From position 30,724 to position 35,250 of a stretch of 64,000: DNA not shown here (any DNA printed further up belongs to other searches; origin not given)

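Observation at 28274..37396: Five giant T9SS cargo proteins with unrelated heads share an unrecognised ~260-aa Lys-rich module just before the CTD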

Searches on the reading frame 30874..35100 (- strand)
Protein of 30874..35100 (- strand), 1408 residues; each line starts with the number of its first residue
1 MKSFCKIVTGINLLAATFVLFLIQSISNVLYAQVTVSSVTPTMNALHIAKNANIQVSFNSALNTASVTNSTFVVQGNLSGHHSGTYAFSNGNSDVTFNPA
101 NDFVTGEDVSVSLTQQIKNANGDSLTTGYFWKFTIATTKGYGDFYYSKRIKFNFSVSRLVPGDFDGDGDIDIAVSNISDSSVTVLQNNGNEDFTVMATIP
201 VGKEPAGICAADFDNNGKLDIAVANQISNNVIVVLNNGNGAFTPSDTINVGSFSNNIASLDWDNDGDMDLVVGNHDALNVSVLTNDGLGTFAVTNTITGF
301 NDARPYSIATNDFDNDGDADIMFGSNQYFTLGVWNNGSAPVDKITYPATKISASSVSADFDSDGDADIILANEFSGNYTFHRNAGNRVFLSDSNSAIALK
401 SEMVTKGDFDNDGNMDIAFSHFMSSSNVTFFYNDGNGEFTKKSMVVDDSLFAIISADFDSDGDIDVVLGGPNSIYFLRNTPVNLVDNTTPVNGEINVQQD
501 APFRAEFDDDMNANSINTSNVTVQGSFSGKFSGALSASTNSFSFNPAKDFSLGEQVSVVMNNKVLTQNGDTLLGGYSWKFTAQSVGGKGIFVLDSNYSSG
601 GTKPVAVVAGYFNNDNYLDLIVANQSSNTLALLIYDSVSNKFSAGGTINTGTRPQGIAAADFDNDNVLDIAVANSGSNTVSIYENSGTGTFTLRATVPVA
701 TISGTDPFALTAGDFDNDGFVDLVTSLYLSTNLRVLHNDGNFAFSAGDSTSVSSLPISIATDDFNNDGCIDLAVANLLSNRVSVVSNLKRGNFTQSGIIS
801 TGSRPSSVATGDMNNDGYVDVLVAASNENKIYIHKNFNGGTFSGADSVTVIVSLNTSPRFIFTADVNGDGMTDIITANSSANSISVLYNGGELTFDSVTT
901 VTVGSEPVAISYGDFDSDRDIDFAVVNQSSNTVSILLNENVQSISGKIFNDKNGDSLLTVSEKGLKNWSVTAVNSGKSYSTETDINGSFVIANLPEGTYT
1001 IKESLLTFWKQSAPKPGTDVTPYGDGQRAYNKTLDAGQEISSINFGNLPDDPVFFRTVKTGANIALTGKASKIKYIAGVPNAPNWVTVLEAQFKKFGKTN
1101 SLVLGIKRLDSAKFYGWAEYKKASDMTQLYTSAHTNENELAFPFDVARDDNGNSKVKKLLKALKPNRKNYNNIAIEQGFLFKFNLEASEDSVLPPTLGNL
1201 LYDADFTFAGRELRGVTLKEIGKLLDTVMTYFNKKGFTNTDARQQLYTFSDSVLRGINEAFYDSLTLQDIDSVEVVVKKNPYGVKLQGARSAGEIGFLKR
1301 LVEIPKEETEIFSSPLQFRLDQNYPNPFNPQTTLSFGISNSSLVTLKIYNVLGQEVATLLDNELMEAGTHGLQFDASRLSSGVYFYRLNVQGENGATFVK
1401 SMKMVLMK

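Call 9: search_protein_families(library=pfam, proteins=[window:30874-35100:-], max_evalue=0.1)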
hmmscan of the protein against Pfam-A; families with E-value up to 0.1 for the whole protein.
window:30874-35100:- (1408 aa): 17 families
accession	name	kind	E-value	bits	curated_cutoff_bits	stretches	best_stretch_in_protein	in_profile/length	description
PF13517.12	FG-GAP_3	-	4.1e-79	261.5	26.9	12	163-223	1-61/61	FG-GAP-like repeat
PF01839.29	FG-GAP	-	1.2e-37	127.7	22.1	6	805-834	2-27/37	FG-GAP repeat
PF13205.12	Big_5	-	5.6e-21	75.7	23.6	2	34-134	5-104/105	Bacterial Ig-like domain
PF18962.6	Por_Secre_tail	-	4.4e-09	37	27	1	1324-1393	2-67/75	Secretion system C-terminal sorting domain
PF13620.12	CarboxypepD_reg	-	1.8e-06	28.7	32.3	1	963-1012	12-63/82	Carboxypeptidase regulatory-like domain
PF17210.9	SdrD_B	-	6.7e-05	23.5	29.7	1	944-1033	3-94/112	SdrD B-like domain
PF13585.12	CHU_C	-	9.1e-05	22.9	27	1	1338-1395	23-77/86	CHU_C Type IX secretion signal domain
PF13715.12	CarbopepD_reg_2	-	0.00015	22.1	32.2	1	971-1011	18-58/88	CarboxypepD_reg-like domain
PF14686.12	fn3_3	-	0.0096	16.1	24.4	1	974-1001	20-49/75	Polysaccharide lyase family 4, domain II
PF09430.16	EMC7_beta-sandw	-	0.012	16.3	26.6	1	969-1002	11-44/122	ER membrane protein complex subunit 7, beta-sandwich domain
PF19076.6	CshA_repeat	-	0.013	16.6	27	1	68-129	48-99/103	Surface adhesin CshA repetitive domain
PF06028.17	DUF915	-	0.013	15.3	22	0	911-953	190-232/255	Alpha/beta hydrolase of unknown function (DUF915)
PF17802.7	SpaA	-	0.015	15.9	23.1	1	977-1003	32-58/91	Prealbumin-like fold domain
PF14779.12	BBS1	-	0.015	15.2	27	0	248-277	10-39/254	Ciliary BBSome complex subunit 1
PF12256.14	TcdB_toxin_midN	-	0.025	14.3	24.8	0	841-883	6-52/181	Insecticide toxin TcdB middle/N-terminal region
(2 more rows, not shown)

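Call 65: search_protein_families(library=ncbifam, proteins=[window:30874-35100:-], max_evalue=0.001)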
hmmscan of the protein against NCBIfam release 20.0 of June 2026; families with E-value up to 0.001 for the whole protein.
window:30874-35100:- (1408 aa): 2 families
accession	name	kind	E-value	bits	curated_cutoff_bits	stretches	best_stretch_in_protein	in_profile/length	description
TIGR04183.1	Por_Secre_tail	domain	1.9e-09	37.3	23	1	1324-1393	2-63/72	T9SS type A sorting domain-containing protein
TIGR04225.1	CshA_fibril_rpt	repeat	0.00077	20.2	60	0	73-129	53-100/104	fibrillar adhesin CshA-type repeat protein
